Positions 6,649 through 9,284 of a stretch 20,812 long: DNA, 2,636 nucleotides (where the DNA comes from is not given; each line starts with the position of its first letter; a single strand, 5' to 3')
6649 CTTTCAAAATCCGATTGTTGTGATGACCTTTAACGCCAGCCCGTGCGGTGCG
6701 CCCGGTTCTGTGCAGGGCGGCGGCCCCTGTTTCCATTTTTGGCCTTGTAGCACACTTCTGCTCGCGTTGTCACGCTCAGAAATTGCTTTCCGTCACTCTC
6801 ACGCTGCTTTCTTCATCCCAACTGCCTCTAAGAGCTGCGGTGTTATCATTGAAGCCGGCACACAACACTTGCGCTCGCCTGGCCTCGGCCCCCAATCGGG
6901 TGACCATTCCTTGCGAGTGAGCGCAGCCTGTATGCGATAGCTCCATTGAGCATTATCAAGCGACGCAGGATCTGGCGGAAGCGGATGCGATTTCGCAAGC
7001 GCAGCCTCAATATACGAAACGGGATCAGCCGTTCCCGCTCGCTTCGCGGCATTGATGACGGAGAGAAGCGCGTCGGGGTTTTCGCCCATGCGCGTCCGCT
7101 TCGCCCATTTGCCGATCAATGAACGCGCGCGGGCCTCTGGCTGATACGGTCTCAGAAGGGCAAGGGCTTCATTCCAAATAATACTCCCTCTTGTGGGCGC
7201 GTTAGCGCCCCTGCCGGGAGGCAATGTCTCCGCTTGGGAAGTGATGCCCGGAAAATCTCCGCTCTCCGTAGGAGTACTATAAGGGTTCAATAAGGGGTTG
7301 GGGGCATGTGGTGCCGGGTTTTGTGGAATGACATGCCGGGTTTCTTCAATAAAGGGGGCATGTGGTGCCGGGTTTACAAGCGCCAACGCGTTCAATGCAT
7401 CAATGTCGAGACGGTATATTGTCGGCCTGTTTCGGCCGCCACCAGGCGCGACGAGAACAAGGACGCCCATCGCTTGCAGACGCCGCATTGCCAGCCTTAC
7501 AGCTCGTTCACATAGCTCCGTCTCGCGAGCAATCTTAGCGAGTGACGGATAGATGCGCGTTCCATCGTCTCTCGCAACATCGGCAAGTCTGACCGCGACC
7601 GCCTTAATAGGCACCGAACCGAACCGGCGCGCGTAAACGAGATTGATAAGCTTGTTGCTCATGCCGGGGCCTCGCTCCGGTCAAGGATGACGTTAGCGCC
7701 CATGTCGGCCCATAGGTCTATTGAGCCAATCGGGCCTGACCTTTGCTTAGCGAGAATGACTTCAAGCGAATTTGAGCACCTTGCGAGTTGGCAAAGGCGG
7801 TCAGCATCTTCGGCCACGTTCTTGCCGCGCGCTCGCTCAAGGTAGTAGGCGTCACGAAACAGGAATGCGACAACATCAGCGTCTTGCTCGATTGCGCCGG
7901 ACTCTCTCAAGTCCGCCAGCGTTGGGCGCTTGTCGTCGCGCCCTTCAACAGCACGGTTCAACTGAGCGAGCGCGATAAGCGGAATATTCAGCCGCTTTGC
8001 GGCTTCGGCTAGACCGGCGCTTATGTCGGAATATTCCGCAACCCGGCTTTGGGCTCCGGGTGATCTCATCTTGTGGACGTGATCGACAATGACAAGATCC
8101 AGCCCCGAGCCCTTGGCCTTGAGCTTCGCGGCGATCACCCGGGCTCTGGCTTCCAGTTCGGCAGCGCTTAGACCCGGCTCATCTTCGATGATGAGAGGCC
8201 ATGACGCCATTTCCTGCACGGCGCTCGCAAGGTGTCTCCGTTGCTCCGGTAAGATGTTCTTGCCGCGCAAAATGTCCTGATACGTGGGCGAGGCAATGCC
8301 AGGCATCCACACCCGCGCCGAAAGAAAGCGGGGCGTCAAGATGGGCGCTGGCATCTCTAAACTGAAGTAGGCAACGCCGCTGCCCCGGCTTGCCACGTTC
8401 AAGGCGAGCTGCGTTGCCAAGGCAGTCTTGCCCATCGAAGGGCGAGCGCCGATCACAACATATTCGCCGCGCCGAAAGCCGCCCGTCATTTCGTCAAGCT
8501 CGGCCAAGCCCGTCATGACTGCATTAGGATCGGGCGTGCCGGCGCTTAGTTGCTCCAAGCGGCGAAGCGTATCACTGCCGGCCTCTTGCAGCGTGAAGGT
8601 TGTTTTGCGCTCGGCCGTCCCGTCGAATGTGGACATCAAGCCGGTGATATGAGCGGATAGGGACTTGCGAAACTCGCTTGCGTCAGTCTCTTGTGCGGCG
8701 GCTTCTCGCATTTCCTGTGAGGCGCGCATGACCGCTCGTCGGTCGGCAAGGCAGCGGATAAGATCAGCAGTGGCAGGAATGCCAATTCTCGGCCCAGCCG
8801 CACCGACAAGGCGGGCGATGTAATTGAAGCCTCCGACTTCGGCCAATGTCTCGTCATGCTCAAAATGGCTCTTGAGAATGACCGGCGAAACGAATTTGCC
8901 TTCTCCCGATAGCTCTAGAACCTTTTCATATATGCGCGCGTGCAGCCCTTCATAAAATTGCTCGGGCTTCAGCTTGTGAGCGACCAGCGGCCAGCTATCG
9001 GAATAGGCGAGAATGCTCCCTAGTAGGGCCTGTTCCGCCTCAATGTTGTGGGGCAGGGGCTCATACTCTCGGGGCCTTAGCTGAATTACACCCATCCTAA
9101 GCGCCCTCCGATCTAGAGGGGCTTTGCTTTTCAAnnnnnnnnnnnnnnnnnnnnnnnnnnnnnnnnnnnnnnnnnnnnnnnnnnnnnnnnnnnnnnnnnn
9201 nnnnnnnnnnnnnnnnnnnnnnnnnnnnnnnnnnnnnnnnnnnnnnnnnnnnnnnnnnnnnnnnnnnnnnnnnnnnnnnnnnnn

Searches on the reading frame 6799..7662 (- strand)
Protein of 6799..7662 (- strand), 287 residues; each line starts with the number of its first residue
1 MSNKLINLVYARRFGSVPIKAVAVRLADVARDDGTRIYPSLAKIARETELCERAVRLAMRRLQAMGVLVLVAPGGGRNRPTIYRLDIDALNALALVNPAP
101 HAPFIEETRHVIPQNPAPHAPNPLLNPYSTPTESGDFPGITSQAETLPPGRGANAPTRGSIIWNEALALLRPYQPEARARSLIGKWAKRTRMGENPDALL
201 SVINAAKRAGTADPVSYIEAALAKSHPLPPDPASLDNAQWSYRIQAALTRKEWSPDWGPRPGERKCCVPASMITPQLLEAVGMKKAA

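Call 6: search_protein_families(library=pfam, proteins=[window:6799-7662:-], max_evalue=0.01)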
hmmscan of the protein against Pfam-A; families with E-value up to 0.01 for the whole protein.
window:6799-7662:- (287 aa): 1 family
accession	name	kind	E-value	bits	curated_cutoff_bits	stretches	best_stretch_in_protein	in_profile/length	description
PF13730.12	HTH_36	-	0.0026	18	25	1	26-66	14-53/55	Helix-turn-helix domain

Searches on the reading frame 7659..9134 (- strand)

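Call 6: search_protein_families(library=pfam, proteins=[window:7659-9134:-], max_evalue=0.01)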
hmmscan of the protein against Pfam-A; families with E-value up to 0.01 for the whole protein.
window:7659-9134:- (491 aa): 5 families
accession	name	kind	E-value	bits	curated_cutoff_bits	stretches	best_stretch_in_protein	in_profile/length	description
PF03796.21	DnaB_C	-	3.8e-71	239.9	27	1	206-474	2-244/255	DnaB-like helicase C terminal domain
PF00772.26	DnaB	-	1.1e-22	80.5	23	1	27-127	2-102/103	DnaB-like helicase N terminal domain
PF13481.12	AAA_25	-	5e-12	46.3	27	1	206-391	15-189/195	AAA domain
PF06745.19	ATPase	-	1.5e-05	25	26.6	1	206-263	1-60/231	KaiC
PF13191.12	AAA_16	-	0.0029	18.6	32.6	0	213-360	12-148/167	AAA ATPase domain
